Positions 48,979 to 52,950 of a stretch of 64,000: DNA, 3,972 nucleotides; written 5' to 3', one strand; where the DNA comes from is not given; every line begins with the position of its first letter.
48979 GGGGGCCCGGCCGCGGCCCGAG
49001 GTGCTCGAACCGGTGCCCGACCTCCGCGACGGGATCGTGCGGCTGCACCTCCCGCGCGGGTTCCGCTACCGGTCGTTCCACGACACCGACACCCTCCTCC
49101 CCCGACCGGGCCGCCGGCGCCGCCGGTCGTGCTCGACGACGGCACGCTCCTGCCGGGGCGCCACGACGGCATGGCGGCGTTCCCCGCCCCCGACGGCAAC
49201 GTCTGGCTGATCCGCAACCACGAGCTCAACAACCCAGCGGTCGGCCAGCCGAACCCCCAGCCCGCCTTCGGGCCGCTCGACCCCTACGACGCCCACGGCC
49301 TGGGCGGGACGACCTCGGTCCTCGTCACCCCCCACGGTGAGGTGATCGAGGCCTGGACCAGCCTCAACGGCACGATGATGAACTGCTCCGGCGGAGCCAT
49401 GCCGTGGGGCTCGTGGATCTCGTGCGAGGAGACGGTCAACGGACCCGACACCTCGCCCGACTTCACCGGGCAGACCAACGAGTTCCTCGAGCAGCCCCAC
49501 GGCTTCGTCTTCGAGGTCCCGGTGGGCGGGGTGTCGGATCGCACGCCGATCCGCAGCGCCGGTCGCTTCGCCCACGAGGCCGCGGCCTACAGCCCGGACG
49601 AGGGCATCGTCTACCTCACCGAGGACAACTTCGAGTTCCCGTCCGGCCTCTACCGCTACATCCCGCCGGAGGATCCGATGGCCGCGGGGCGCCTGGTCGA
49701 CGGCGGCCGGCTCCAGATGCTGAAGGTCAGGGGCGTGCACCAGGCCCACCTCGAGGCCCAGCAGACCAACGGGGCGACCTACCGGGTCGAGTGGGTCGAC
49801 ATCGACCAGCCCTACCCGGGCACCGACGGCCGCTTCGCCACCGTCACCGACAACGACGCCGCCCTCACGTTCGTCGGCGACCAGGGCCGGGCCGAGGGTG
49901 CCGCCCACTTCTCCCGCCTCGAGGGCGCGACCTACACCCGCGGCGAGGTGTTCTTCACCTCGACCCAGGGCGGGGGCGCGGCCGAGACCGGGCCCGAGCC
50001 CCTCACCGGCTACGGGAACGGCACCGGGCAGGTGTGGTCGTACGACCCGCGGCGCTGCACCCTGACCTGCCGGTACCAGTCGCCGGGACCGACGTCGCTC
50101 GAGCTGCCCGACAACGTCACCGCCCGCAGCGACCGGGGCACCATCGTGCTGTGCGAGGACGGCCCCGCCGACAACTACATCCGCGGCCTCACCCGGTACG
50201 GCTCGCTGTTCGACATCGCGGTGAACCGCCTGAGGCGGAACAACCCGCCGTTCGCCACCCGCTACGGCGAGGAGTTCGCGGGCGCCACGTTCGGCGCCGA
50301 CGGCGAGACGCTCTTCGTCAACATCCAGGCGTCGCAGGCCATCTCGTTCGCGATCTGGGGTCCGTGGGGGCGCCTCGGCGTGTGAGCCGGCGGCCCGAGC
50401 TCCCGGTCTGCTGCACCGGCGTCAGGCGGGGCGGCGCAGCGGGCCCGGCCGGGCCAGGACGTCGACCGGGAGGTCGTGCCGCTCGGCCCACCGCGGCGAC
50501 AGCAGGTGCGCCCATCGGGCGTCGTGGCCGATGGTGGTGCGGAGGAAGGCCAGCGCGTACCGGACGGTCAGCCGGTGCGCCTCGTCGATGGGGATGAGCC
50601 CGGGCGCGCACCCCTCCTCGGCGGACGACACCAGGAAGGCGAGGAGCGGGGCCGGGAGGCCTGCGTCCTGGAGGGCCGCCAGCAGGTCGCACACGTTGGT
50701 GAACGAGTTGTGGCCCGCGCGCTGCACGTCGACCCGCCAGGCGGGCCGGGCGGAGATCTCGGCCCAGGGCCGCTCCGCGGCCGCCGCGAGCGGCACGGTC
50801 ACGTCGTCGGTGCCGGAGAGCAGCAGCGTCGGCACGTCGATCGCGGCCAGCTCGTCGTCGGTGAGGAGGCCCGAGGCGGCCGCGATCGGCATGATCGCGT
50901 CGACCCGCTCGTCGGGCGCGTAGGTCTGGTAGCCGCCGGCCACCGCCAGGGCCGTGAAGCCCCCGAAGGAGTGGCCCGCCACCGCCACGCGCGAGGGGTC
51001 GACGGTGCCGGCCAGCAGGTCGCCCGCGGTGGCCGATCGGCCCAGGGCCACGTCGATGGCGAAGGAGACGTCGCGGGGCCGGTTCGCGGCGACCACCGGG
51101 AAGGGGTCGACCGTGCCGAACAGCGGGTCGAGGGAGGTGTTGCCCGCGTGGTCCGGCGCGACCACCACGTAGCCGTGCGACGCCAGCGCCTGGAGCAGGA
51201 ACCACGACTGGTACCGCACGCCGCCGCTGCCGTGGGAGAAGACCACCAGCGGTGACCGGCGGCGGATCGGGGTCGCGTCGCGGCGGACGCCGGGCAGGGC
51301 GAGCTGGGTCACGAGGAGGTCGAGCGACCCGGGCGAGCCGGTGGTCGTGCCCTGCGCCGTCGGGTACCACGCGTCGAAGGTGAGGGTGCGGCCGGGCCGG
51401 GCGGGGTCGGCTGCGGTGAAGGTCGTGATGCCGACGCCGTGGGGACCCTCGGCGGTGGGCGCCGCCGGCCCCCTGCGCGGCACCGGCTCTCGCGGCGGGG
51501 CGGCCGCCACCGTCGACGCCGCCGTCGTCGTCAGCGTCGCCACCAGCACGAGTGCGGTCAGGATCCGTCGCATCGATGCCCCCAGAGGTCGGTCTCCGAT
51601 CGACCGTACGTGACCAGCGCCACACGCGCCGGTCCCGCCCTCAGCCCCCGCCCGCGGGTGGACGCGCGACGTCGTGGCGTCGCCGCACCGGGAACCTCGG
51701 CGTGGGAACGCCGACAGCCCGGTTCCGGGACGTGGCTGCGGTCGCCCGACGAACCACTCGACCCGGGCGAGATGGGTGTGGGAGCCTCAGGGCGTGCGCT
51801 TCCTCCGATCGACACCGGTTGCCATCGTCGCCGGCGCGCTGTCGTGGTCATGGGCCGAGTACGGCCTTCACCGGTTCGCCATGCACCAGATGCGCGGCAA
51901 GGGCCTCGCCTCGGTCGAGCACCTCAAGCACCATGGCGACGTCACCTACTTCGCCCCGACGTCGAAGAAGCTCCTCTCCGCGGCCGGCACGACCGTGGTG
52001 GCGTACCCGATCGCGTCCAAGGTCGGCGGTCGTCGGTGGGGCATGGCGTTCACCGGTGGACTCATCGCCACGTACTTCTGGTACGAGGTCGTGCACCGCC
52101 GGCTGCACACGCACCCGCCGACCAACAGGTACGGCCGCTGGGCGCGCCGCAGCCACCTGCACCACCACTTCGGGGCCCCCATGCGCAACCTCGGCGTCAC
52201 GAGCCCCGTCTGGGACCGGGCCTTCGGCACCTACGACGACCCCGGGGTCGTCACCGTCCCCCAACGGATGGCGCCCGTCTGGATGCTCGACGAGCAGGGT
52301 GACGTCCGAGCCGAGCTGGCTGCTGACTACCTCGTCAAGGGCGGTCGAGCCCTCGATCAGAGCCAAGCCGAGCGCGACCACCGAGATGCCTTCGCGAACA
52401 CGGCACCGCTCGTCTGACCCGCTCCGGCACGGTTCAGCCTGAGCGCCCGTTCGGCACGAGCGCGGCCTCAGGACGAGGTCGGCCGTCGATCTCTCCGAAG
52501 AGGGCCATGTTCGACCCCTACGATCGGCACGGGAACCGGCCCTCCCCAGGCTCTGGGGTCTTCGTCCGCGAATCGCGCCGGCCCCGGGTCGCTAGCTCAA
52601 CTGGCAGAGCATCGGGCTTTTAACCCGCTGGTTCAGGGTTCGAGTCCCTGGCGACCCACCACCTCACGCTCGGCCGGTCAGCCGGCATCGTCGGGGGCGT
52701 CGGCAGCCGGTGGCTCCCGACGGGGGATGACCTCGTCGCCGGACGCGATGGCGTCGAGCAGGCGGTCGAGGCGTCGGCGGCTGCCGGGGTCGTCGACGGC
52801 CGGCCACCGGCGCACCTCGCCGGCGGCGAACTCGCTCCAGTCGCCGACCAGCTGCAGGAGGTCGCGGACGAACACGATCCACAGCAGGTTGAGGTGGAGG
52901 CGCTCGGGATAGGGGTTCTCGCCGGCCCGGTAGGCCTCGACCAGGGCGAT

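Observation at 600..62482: Pervasive but uneven reading-frame breaks: assembly indels versus genome decay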

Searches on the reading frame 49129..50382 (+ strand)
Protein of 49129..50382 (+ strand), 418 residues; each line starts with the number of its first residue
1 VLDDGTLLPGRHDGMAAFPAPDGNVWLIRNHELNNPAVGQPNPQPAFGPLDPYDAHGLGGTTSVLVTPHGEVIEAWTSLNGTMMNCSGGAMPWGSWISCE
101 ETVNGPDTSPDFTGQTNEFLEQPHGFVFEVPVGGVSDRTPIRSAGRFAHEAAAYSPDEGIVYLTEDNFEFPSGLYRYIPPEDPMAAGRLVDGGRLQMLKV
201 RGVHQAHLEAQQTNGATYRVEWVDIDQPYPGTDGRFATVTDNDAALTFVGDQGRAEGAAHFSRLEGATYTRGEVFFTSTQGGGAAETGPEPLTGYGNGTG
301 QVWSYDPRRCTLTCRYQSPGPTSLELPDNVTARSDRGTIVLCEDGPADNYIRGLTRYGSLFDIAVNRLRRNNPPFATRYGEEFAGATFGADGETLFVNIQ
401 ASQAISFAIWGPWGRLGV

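Call 8: search_protein_families(library=pfam, proteins=[window:49129-50382:+])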
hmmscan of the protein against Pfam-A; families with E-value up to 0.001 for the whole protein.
window:49129-50382:+ (418 aa): 1 family
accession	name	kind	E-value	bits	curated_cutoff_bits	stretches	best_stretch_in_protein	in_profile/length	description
PF05787.19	PhoX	-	1.3e-61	209.8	24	1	5-401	47-513/515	Alkaline phosphatase PhoX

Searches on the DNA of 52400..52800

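Call 53: search_rna_families(source=window, start=52400, end=52800, threshold=gathering, show_alignments=1)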
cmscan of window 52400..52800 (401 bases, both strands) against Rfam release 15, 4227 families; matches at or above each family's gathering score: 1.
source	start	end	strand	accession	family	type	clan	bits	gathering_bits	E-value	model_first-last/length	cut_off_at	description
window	52586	52658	+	RF00005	tRNA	Gene; tRNA;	CL00001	67.1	29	1.2e-14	1-71/71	no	tRNA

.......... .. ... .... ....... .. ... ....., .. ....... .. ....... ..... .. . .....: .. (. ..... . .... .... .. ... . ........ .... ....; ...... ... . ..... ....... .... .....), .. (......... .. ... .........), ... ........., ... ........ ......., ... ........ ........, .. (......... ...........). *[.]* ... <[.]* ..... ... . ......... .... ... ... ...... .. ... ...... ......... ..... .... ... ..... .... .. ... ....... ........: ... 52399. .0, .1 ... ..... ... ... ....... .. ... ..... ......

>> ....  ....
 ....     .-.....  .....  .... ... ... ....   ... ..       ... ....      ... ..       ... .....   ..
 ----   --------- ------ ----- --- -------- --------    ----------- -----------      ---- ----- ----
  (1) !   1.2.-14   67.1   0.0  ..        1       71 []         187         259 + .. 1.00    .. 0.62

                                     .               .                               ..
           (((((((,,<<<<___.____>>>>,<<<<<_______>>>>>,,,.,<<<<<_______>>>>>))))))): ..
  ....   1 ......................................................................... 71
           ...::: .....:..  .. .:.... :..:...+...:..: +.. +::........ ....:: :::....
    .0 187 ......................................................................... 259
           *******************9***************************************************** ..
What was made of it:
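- Checked: The tRNA-Lys mismatch exists, but the tRNA scores 67 bits against a threshold of 29, so it says nothing about errors (call 53).
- Tried and rejected: tRNA-Lys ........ as evidence of error: rejected (call 53).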
